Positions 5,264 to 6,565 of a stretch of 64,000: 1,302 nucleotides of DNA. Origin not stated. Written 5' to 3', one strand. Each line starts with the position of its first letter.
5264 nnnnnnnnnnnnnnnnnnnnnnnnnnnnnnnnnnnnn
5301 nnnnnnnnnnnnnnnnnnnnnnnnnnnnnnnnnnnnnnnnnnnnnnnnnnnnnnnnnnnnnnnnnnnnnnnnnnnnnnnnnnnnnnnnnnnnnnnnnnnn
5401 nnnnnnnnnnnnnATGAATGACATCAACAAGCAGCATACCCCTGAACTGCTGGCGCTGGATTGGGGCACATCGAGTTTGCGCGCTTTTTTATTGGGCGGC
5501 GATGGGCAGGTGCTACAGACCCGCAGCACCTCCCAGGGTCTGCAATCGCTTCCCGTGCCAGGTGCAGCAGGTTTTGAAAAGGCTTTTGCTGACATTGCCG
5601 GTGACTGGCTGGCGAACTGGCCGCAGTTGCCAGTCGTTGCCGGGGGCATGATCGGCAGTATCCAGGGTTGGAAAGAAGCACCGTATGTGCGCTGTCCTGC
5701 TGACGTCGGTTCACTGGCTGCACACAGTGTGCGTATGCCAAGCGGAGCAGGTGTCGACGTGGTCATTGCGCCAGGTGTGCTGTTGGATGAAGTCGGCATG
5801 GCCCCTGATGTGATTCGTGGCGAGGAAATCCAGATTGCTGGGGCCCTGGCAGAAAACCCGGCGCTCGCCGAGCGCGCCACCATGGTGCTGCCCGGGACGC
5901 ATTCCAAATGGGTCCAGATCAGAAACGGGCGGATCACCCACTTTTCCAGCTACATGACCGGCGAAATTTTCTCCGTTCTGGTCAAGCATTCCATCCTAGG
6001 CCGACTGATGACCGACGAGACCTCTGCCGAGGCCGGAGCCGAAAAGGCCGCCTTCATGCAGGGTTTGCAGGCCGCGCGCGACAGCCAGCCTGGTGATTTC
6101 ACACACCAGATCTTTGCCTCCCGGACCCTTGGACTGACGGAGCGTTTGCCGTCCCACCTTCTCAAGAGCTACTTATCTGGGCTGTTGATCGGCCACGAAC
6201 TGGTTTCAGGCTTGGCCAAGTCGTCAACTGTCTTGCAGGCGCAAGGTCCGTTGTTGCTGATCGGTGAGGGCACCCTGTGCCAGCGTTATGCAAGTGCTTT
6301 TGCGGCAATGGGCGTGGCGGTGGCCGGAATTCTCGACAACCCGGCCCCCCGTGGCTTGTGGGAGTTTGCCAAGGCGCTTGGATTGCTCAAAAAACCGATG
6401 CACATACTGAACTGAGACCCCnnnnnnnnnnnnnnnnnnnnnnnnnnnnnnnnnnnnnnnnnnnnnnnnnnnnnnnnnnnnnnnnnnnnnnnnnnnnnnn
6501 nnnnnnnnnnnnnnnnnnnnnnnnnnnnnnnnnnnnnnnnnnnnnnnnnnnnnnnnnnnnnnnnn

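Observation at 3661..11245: Sugar-acid cluster that matches no known pathway: DEH-reductase-like SDR plus DgoK/DgoA, with no dehydratase and no lyase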

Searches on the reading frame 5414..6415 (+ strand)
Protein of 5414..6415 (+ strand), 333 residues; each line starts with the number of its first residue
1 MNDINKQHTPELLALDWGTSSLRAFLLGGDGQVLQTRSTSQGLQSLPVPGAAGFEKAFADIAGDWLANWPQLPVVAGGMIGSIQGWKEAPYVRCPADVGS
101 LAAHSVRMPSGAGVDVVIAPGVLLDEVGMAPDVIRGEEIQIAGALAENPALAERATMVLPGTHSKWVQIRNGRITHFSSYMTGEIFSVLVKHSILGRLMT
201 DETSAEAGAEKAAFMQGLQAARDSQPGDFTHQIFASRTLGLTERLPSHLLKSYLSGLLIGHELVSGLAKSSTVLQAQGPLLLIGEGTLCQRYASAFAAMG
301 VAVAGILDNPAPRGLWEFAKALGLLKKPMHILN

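Call 3: search_protein_families(library=pfam, proteins=[window:5414-6415:+])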
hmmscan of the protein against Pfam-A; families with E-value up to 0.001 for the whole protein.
window:5414-6415:+ (333 aa): 1 family
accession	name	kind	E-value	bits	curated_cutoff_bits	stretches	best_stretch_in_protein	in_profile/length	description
PF05035.17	DGOK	-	2e-88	296.4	25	1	16-317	1-280/281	2-keto-3-deoxy-galactonokinase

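Call 4: search_protein_families(library=ncbifam, proteins=[window:5414-6415:+])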
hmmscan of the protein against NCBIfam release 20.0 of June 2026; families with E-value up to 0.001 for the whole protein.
window:5414-6415:+ (333 aa): 0 families

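Call 28: search_solved_structures(query=window:5414-6415:+, max_evalue=0.00001)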
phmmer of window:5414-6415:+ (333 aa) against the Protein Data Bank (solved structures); distinct sequences matched with E-value up to 0.00001: 2.
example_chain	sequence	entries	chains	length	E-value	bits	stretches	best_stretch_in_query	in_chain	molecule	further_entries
3t69_A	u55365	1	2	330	1.9e-41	145.6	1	13-325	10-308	Putative 2-dehydro-3-deoxygalactonokinase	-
3r1x_A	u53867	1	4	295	2.3e-33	119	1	9-311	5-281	2-oxo-3-deoxygalactonate kinase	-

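Call 59: search_dna_similar(query=window:5414-6415:+, collection=plasmids, mode=protein, max_evalue=1e-15, max_rows=60, rows=spread)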
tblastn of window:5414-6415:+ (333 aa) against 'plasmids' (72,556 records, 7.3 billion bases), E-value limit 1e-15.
Records with a match: 260; places in all: 266; records where one place covers at least 80% of the query: 203.
Best place of each record, by identity: 60-80% 5; <60% 255.
By first word of the organism name: Sinorhizobium 62; Agrobacterium 45; Klebsiella 38; Paracoccus 16; Escherichia 15; Azospirillum 12; Ruegeria 7; Phyllobacterium 6; Novosphingobium 6; Roseibium 4; and 33 more.
By predicted mobility (MOB-suite, as given by PLSDB): non-mobilizable 121; conjugative 112; mobilizable 27.
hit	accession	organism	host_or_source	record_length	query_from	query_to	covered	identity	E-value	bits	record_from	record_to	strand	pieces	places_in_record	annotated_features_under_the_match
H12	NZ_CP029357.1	Azospirillum thermophilum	cell culture,hot spring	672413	10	325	95%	60.7%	1e-111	363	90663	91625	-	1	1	2-dehydro-3-deoxygalactonokinase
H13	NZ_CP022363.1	Azospirillum sp. TSH58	single cell,paddy soils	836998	12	325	94%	60.2%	7e-116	375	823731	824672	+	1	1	2-dehydro-3-deoxygalactonokinase | IclR family transcriptional regulator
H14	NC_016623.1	Azospirillum lipoferum 4B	-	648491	2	318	95%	57.1%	8e-104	340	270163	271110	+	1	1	2-dehydro-3-deoxygalactonokinase | IclR family transcriptional regulator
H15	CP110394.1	Burkholderia sp. JSH-S8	Tetrastigma hemsleyanum Diels et Gilg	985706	9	326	95%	45.7%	2e-73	253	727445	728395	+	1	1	2-dehydro-3-deoxygalactonokinase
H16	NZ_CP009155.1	Burkholderia pseudomallei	environmental sample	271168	4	292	87%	44.8%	5e-61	217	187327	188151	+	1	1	2-dehydro-3-deoxygalactonokinase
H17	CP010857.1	Marinovum algicola DG 898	-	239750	10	325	95%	38.6%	1e-47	179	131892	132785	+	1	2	2-keto-3-deoxy-galactonokinase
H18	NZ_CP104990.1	Rhizobium sp. CC-CFT758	cell culture,agricultural soil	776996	2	292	87%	38.2%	2e-42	164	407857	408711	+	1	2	2-dehydro-3-deoxygalactonokinase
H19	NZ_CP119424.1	Photobacterium sp. DA100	-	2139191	4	292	87%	37.0%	9e-42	162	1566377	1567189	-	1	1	none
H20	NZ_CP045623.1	Roseibium aggregatum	-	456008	12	292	84%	37.0%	9e-38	150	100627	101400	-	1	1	2-dehydro-3-deoxygalactonokinase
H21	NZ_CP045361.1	Roseivivax sp. THAF40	pure culture,Surface of a polyethylene ...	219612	13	292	84%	36.8%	7e-38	150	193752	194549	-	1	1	2-dehydro-3-deoxygalactonokinase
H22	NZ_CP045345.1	Labrenzia sp. THAF187b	pure culture,Surface of a polyethylene ...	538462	12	292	84%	36.7%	3e-36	145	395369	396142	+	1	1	2-dehydro-3-deoxygalactonokinase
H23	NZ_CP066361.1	Sinorhizobium meliloti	Medicago lupulina L.,nodules of ...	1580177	5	292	86%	35.7%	5e-37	148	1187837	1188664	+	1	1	none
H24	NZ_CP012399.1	Chelatococcus sp. CO-6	whole organism,Shengli Oilfield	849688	13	292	84%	36.5%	7e-37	147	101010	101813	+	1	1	2-dehydro-3-deoxygalactonokinase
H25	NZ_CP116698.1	Agrobacterium tumefaciens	Clematis,cell culture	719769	13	263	75%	40.6%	2e-41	160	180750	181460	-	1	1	2-dehydro-3-deoxygalactonokinase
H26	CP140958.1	Sinorhizobium meliloti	Medicago lupulina,whole organism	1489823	5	292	86%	35.4%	9e-37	147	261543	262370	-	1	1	2-dehydro-3-deoxygalactonokinase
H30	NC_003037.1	Sinorhizobium meliloti 1021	-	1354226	5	292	86%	35.4%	1e-36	146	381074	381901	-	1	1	none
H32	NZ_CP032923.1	Agrobacterium tumefaciens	Euonymus sp.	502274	13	263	75%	40.2%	5e-42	162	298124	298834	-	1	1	2-dehydro-3-deoxygalactonokinase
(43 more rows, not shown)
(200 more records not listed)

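Call 60: get_annotated_region(hit=H15, flank=9000)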
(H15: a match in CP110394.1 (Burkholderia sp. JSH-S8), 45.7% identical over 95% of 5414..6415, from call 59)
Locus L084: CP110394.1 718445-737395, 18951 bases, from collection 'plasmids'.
description: Burkholderia sp. JSH-S8 plasmid pla, complete sequence
organism: Burkholderia sp. JSH-S8 (NCBI taxid 2880219)
taxonomy: Bacteria; Pseudomonadota; Betaproteobacteria; Burkholderiales; Burkholderiaceae; Burkholderia; Burkholderia sp. JSH-S8
host: -; source: Tetrastigma hemsleyanum Diels et Gilg; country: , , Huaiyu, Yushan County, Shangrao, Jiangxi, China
typing (MOB-suite, as given by PLSDB): non-mobilizable
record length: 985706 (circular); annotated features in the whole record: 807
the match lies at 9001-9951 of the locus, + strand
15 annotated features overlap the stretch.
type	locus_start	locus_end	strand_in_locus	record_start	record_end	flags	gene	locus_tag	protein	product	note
CDS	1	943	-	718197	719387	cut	-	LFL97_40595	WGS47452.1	acyl-CoA/acyl-ACP dehydrogenase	-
CDS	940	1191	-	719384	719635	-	-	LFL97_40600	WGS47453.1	acyl carrier protein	-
CDS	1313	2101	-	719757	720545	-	-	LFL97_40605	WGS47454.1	Crp/Fnr family transcriptional regulator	-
CDS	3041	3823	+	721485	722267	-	-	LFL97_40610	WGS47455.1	Crp/Fnr family transcriptional regulator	-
CDS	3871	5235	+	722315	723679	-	-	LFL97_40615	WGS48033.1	undecaprenyl-phosphate glucose phosphotransferase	-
CDS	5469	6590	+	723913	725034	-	-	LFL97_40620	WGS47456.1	glycosyltransferase family 4 protein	-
CDS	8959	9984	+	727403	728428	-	-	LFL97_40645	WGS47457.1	2-dehydro-3-deoxygalactonokinase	-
CDS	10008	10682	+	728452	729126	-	-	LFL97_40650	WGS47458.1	2-dehydro-3-deoxy-6-phosphogalactonate aldolase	-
CDS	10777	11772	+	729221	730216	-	-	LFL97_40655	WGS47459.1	arabinose ABC transporter substrate-binding protein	-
CDS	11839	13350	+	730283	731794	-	araG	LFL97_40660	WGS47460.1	L-arabinose ABC transporter ATP-binding protein AraG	-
CDS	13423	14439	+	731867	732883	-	araH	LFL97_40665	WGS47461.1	L-arabinose ABC transporter permease AraH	-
CDS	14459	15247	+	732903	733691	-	-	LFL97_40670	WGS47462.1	SDR family oxidoreductase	-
CDS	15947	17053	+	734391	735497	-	-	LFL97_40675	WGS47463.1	porin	-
CDS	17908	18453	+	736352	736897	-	-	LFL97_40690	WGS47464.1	recombinase family protein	-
CDS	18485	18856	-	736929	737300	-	-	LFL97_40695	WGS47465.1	hypothetical protein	-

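Call 61: get_annotated_region(hit=H17, flank=8000)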
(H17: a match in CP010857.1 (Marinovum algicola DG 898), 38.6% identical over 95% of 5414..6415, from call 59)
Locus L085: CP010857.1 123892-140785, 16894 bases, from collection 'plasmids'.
description: Marinovum algicola DG 898 plasmid pMaD2, complete sequence
organism: Marinovum algicola DG 898 (NCBI taxid 988812)
taxonomy: Bacteria; Pseudomonadota; Alphaproteobacteria; Rhodobacterales; Roseobacteraceae; Marinovum; Marinovum algicola; Marinovum algicola DG 898
host: -; source: -; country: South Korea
typing (MOB-suite, as given by PLSDB): non-mobilizable; replicon rep_cluster_548
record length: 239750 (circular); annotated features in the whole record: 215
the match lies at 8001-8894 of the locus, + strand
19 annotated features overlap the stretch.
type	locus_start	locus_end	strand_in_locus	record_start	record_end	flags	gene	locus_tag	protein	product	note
CDS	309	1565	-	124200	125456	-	-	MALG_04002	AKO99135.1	Transposase andA family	-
CDS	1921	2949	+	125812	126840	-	-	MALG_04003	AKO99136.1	TRAP-type mannitol/chloroaromatic compound transport system, periplasmic component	-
CDS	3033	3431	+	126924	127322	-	-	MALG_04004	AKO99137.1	TRAP-type mannitol/chloroaromatic compound transport system, large permease component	-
CDS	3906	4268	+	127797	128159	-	-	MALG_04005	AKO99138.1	hypothetical protein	-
CDS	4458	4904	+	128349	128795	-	-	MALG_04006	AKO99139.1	Transposase, IS30 family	-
CDS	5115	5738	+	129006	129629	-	-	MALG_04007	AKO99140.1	Transposase IS3 family protein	-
CDS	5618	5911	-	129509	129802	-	-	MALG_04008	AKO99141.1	Transposase, Mutator family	-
CDS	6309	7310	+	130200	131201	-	-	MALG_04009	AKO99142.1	Lactate dehydrogenase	-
CDS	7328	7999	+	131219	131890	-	-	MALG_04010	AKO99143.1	Demethylmenaquinone methyltransferase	-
CDS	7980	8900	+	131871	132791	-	-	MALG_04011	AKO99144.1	2-keto-3-deoxy-galactonokinase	-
CDS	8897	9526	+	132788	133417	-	-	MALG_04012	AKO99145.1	2-keto-3-deoxy-6-phosphogluconate aldolase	-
CDS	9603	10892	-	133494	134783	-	-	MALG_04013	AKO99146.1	hypothetical protein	-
CDS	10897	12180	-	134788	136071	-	-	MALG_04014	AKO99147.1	TRAP transporter, DctM subunit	-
CDS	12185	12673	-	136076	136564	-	-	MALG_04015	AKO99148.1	TRAP-type C4-dicarboxylate transport system, small permease component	-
CDS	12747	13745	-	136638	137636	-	-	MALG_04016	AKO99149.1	tripartite ATP-independent periplasmic transporter solute receptor, DctP family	-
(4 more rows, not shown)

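Call 62: search_protein_families(library=ncbifam, proteins=[L084:14459-15247:+], max_evalue=1e-10)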
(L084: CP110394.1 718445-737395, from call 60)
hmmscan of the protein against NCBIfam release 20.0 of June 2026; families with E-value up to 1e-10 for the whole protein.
L084:14459-15247:+ (262 aa): 196 families (the best 25 are shown)
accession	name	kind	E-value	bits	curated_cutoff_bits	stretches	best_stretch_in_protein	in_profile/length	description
NF053674.1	XylDhXylBProt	equivalog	3.5e-99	331.3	400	1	12-261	3-251/252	D-xylose 1-dehydrogenase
NF005559.1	PRK07231.1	subfamily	1.6e-50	172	215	1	18-261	2-247/249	glucose 1-dehydrogenase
NF004198.0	PRK05653.1-3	equivalog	4.2e-47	160.7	296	1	16-260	3-245/248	3-oxoacyl-ACP reductase FabG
NF009466.0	PRK12826.1-2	subfamily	3e-45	154.6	222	1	20-260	3-243/248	3-oxoacyl-ACP reductase FabG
NF005309.0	PRK06841.1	subfamily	1.3e-44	152.7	286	1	17-261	12-252/255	GolD/DthD family dehydrogenase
NF004791.0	PRK06138.1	equivalog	2.6e-44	151.4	312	1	18-261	3-249/252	SDR family oxidoreductase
NF004847.0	PRK06198.1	subfamily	3e-44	151.3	240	1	18-253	5-247/269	oxidoreductase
NF006121.0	PRK08265.1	subfamily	3.6e-43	148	294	1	17-262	4-246/263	short chain dehydrogenase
NF052558.1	MBtsdlDhBudC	equivalog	4.1e-43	147.8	270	1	19-261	2-241/250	meso-2,3-butanediol dehydrogenase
NF009093.0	PRK12429.1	subfamily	8.1e-43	146.6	258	1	18-261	3-256/259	3-hydroxybutyrate dehydrogenase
NF009468.0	PRK12826.1-4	equivalog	3.4e-42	144.9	318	1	17-260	4-246/256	SDR family oxidoreductase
TIGR01963.1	PHB_DH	subfamily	6e-42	143.7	307.05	1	21-261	2-252/255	3-hydroxybutyrate dehydrogenase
NF004197.0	PRK05653.1-1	equivalog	7.1e-42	143.7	332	1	17-261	4-246/249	3-oxoacyl-ACP reductase FabG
NF053702.1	TrHdxCHCADhChcB1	equivalog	1.2e-41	142.7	400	1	18-260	2-239/250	trans-4-hydroxycyclohexanecarboxylate dehydrogenase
NF005469.0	PRK07063.1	equivalog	1.7e-40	139.2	306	1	17-261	4-254/260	SDR family oxidoreductase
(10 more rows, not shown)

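Call 73: get_annotated_region(hit=H30, flank=7000)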
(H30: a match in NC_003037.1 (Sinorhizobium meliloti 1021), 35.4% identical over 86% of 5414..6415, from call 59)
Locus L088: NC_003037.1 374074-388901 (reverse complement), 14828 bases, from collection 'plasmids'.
description: Sinorhizobium meliloti 1021 plasmid pSymA, complete sequence
organism: Sinorhizobium meliloti 1021 (NCBI taxid 266834)
taxonomy: Bacteria; Pseudomonadota; Alphaproteobacteria; Hyphomicrobiales; Rhizobiaceae; Sinorhizobium; Sinorhizobium meliloti; Sinorhizobium meliloti 1021
host: -; source: -; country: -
typing (MOB-suite, as given by PLSDB): conjugative; relaxase MOBQ; mating-pair formation MPF_T
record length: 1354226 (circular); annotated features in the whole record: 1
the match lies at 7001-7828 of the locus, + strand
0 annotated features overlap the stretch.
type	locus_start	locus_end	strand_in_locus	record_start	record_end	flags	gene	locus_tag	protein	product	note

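Call 74: get_annotated_region(hit=H32, flank=7000)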
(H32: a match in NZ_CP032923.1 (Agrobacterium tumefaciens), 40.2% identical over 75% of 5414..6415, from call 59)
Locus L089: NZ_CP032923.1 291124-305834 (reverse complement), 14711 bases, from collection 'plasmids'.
description: Agrobacterium tumefaciens strain 1D1108 plasmid pAt1D1108a, complete sequence
organism: Agrobacterium tumefaciens (NCBI taxid 358)
taxonomy: Bacteria; Pseudomonadota; Alphaproteobacteria; Hyphomicrobiales; Rhizobiaceae; Agrobacterium; Agrobacterium tumefaciens
host: -; source: Euonymus sp.; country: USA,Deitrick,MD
typing (MOB-suite, as given by PLSDB): conjugative; relaxase MOBQ; mating-pair formation MPF_T
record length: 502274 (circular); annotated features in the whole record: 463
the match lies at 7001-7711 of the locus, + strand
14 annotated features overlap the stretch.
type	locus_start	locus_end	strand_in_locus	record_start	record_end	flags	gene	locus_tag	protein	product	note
CDS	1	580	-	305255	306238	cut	-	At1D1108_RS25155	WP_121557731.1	NAD(P)-dependent oxidoreductase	-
CDS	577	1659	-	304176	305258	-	ugpC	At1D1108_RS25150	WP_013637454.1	sn-glycerol-3-phosphate ABC transporter ATP-binding protein UgpC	-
CDS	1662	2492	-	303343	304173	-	-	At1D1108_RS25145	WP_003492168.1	carbohydrate ABC transporter permease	GO:0008643 - carbohydrate transport [Evidence IEA]; GO:0055085 - transmembrane transport [Evidence IEA]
CDS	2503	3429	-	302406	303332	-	-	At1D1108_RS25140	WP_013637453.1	sugar ABC transporter permease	-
CDS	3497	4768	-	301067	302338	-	-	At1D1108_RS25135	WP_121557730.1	sugar ABC transporter substrate-binding protein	-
CDS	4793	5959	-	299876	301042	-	-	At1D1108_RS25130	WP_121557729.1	mandelate racemase/muconate lactonizing enzyme family protein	-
CDS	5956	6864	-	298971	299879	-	-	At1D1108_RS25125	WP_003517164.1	dihydrodipicolinate synthase family protein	-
CDS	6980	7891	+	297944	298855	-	-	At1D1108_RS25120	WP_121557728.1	2-dehydro-3-deoxygalactonokinase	GO:0034194 - D-galactonate catabolic process [Evidence IEA]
CDS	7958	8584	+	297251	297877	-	-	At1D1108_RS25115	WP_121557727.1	GDSL-type esterase/lipase family protein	-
CDS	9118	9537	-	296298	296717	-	-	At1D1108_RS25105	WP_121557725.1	DUF4112 domain-containing protein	-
CDS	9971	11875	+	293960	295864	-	-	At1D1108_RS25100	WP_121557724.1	AI-2E family transporter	GO:1905887 - autoinducer AI-2 transmembrane transport [Evidence IEA]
CDS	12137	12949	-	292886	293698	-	-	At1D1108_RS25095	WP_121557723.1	inositol monophosphatase family protein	GO:0006020 - inositol metabolic process [Evidence IEA]; GO:0046855 - obsolete inositol phosphate dephosphorylation ...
CDS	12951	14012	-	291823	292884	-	-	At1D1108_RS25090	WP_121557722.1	ABC transporter ATP-binding protein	-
CDS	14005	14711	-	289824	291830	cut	-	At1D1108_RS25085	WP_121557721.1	iron ABC transporter permease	GO:0006826 - iron ion transport [Evidence IEA]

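Call 86: find_related_loci(query=window:5414-6415:+, collection=metagenome_contigs, flank=10000)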
Query window:5414-6415:+ (333 aa) in metagenome_contigs; peptide patterns used: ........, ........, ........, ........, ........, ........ (x = any residue, [..] = any of these).
89 stretches matched a pattern; 8 encode a relative of the query (tblastn E <= 1e-3); 8 distinct loci.
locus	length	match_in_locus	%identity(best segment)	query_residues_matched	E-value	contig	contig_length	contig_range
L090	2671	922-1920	87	1-333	0e+0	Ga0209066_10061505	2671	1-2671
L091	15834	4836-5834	81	1-333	2e-171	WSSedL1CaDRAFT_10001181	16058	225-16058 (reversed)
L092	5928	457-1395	61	10-325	2e-125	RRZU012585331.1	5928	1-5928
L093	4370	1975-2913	61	10-325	6e-127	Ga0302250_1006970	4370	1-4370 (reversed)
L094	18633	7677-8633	60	9-330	1e-124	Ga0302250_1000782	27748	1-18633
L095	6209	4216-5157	60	9-325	1e-123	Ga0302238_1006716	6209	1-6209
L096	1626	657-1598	59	12-325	6e-130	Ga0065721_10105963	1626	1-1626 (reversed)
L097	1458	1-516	56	152-325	4e-60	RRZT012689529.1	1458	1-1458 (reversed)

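Call 90: search_protein_families(library=pfam, proteins=[L091:270-1229:+, L091:1262-2278:+, L091:2339-2992:+, L091:6815-7909:-, L091:8422-10245:+, L091:10118-11107:+, L091:11104-12573:+, L091:12606-13436:+, L091:13587-14870:-, L093:26-697:+], max_evalue=0.00001)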
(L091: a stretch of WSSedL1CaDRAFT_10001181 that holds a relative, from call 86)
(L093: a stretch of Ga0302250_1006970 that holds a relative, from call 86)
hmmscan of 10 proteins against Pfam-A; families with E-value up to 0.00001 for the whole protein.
L091:270-1229:+ (319 aa): 1 family
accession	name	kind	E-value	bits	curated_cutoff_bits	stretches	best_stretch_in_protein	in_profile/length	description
PF00528.27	BPD_transp_1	-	3.8e-21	76.1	26.4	1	137-309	1-182/184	Binding-protein-dependent transport system inner membrane component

L091:1262-2278:+ (338 aa): 1 family
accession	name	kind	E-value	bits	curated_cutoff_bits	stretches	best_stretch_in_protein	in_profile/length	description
PF09084.16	NMT1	-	1.2e-41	143.5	20.5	1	43-258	2-216/216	NMT1/THI5 like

L091:2339-2992:+ (217 aa): 3 families
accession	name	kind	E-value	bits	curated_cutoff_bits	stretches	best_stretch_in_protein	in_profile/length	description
PF08362.16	TetR_C_3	-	7.2e-49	165.9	25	1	76-216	1-141/143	YcdC-like protein, C-terminal region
PF00440.29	TetR_N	-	2.8e-14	53.1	24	1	29-75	1-47/47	Bacterial regulatory proteins, tetR family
PF17938.6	TetR_C_29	-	1.6e-06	28.6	26.2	1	96-209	1-117/119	Tetracyclin repressor-like, C-terminal domain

L091:6815-7909:- (364 aa): 1 family
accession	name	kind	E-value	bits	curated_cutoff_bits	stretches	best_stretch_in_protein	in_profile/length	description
PF13515.12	FUSC_2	-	2.1e-29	102.7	25.6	1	210-336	2-125/126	Fusaric acid resistance protein-like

L091:8422-10245:+ (607 aa): 3 families
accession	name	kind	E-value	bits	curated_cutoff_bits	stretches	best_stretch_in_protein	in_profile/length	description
PF02775.26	TPP_enzyme_C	-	2.2e-40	138.4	21.9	1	415-567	1-151/151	Thiamine pyrophosphate enzyme, C-terminal TPP binding domain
PF00205.28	TPP_enzyme_M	-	4e-38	130.6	30.4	1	213-349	3-136/137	Thiamine pyrophosphate enzyme, central domain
PF02776.23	TPP_enzyme_N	-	1.6e-37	128.3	26.8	1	18-127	4-115/119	Thiamine pyrophosphate enzyme, N-terminal TPP binding domain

L091:10118-11107:+ (329 aa): 1 family
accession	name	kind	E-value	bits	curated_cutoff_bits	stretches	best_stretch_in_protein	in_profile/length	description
PF01261.30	AP_endonuc_2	-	1.5e-12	48.2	31.1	1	72-279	3-216/249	Xylose isomerase-like TIM barrel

L091:11104-12573:+ (489 aa): 1 family
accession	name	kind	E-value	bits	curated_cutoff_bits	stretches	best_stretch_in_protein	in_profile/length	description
PF00171.27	Aldedh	-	6.3e-17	61.7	23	1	12-280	22-292/461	Aldehyde dehydrogenase family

L091:12606-13436:+ (276 aa): 1 family
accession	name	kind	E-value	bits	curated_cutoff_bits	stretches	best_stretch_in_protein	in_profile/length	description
PF01487.21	DHquinase_I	-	2.4e-63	214.7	22.2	1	39-266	1-230/230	Type I 3-dehydroquinase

L091:13587-14870:- (427 aa): 2 families
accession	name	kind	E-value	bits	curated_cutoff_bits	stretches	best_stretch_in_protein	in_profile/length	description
PF06808.19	DctM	-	3e-124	415.5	23.8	1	8-415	2-412/413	Tripartite ATP-independent periplasmic transporter, DctM component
PF03600.22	CitMHS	-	1.6e-11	44.3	31.9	1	246-412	13-178/336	Citrate transporter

L093:26-697:+ (223 aa): 1 family
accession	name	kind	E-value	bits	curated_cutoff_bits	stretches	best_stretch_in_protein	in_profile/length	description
PF06808.19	DctM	-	1.6e-58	198.9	23.8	1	11-213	211-413/413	Tripartite ATP-independent periplasmic transporter, DctM component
